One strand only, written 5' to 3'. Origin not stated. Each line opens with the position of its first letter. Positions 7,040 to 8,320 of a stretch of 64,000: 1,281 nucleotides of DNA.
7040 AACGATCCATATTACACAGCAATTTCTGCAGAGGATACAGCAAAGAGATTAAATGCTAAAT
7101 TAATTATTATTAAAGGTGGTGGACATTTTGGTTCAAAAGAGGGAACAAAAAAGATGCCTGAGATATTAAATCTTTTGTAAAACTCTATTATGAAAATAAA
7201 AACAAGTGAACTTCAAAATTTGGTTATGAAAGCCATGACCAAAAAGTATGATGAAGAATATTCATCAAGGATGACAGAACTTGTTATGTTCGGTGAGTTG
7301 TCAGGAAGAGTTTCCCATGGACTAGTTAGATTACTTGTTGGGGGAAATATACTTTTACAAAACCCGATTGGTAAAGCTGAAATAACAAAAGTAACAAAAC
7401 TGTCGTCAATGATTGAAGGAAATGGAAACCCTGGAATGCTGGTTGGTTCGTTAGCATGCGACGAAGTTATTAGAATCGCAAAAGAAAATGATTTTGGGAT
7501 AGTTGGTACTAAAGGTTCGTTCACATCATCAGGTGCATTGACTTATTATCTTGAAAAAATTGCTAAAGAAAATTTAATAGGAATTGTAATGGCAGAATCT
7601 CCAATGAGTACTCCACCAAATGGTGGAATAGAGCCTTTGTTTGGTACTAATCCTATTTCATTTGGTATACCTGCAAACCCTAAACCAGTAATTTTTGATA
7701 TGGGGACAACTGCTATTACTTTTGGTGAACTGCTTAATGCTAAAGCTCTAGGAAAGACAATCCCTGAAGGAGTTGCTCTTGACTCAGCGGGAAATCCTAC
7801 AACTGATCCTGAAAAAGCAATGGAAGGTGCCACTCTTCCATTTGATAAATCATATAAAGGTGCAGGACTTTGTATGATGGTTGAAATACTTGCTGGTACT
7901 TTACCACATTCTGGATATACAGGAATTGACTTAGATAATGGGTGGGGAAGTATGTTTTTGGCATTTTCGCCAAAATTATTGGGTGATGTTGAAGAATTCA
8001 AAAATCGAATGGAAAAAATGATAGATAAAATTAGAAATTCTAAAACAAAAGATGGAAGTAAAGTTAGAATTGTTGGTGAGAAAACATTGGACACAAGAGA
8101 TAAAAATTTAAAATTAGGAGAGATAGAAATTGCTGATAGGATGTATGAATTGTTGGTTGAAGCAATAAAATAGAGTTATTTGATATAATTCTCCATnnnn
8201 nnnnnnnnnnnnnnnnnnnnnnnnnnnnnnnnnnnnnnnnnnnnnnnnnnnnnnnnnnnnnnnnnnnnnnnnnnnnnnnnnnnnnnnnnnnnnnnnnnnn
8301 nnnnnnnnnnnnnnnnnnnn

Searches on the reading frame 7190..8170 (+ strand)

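Call 34: search_protein_families(library=pfam, proteins=[window:7190-8170:+], max_evalue=0.00001)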
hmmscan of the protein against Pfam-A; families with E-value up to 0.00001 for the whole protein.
window:7190-8170:+ (327 aa): 1 family
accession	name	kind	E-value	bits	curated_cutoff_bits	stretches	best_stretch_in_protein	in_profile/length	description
PF02615.19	Ldh_2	-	9.2e-75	252.2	38.8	1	3-321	1-331/333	Malate/L-lactate dehydrogenase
